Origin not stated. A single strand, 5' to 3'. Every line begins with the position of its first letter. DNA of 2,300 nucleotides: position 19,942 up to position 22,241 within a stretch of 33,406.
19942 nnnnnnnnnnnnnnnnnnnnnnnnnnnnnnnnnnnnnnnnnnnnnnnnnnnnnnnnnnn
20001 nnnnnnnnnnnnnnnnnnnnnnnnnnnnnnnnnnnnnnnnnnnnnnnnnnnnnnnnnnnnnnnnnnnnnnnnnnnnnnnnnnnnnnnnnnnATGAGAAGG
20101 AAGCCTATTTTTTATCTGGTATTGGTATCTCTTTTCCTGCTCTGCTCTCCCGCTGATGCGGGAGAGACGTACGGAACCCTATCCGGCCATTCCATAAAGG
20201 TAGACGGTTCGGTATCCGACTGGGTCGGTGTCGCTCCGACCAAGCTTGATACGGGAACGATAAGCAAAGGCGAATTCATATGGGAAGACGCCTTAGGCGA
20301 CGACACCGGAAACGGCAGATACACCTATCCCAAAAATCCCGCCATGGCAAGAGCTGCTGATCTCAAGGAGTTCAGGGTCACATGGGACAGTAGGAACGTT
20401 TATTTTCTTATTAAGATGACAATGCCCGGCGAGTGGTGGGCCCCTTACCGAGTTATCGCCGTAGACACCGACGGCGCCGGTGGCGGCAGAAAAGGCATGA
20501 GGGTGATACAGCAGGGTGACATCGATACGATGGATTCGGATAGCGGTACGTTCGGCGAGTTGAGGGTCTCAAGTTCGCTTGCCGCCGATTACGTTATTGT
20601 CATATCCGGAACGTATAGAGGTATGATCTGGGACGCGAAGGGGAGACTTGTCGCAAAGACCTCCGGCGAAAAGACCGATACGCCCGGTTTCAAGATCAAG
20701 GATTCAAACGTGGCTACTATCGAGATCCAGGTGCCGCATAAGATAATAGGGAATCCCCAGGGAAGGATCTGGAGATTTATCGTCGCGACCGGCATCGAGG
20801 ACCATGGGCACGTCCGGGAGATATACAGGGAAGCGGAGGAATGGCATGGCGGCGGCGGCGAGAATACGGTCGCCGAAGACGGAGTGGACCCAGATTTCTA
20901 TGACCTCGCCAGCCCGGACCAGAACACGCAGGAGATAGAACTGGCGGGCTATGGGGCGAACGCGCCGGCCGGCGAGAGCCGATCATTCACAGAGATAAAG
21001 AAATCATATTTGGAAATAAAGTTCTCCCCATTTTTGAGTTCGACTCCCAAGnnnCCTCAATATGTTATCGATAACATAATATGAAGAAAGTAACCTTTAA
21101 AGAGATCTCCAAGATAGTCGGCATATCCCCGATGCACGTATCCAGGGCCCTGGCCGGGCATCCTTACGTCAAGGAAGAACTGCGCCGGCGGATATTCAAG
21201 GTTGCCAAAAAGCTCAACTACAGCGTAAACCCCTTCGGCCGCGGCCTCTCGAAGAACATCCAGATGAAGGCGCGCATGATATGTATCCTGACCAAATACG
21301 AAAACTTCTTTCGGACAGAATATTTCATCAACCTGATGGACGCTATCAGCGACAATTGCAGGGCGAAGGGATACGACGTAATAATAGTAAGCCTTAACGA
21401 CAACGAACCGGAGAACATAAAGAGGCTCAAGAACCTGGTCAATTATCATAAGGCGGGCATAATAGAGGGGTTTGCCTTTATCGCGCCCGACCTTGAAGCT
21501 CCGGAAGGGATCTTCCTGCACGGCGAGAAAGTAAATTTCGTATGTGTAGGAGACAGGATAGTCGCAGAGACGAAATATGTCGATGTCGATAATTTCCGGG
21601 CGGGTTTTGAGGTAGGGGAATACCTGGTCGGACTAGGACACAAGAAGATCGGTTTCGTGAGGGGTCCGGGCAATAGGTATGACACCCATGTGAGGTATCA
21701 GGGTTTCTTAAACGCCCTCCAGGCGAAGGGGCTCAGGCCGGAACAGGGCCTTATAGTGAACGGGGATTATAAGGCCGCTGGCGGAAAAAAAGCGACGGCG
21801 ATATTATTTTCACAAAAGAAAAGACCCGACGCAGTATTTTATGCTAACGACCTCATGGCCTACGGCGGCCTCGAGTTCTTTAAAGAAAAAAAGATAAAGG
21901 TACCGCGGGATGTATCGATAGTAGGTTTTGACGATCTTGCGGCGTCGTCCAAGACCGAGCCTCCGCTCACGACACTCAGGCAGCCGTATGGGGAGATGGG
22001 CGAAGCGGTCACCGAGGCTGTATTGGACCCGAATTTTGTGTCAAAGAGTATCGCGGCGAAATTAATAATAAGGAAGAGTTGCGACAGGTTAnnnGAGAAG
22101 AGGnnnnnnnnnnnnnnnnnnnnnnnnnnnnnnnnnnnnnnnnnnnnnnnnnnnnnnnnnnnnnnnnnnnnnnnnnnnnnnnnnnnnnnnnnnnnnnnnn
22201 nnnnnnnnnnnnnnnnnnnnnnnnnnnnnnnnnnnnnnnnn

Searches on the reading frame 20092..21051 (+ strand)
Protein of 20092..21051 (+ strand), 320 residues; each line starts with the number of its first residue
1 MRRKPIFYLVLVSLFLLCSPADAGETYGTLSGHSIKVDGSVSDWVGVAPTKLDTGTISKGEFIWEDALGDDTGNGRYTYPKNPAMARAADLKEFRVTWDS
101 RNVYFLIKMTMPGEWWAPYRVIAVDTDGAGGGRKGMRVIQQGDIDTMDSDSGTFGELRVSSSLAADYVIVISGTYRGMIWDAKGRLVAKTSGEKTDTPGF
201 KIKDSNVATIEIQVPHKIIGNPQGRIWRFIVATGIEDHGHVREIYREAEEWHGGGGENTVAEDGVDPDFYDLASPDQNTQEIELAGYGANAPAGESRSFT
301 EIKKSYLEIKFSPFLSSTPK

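Call 6: search_protein_families(library=pfam, proteins=[window:20092-21051:+], max_evalue=0.00001)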
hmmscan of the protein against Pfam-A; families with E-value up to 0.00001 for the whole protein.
window:20092-21051:+ (320 aa): 1 family
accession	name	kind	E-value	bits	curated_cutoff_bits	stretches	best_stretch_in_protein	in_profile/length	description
PF09985.14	Glucodextran_C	-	1.3e-22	80.9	22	1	65-289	5-218/228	C-terminal binding-module, SLH-like, of glucodextranase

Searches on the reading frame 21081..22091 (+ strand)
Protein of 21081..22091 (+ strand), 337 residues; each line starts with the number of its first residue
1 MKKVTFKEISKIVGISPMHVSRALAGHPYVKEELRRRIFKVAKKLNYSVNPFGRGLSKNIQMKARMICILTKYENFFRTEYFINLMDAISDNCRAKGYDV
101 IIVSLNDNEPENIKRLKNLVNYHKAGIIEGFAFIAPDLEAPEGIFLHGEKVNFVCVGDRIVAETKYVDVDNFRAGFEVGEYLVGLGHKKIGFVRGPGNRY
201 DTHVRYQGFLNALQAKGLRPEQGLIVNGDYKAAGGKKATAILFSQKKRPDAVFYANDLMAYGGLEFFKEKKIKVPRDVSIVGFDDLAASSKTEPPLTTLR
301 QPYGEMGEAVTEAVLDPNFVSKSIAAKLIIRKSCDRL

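Call 6: search_protein_families(library=pfam, proteins=[window:21081-22091:+], max_evalue=0.00001)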
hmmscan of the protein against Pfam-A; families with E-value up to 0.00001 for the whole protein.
window:21081-22091:+ (337 aa): 4 families
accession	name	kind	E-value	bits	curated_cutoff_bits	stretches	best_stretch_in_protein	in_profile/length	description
PF13377.12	Peripla_BP_3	-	2e-30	106.5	26.5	1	180-333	2-166/167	Periplasmic binding protein-like domain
PF00532.27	Peripla_BP_1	-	1.3e-20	74.5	22.2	1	67-316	4-259/281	Periplasmic binding proteins and sugar binding domain of LacI family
PF13407.12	Peripla_BP_4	-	2.7e-11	44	35.1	1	80-288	11-221/258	Periplasmic binding protein domain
PF00356.27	LacI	-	2e-09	37.6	27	1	5-50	1-46/46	Bacterial regulatory proteins, lacI family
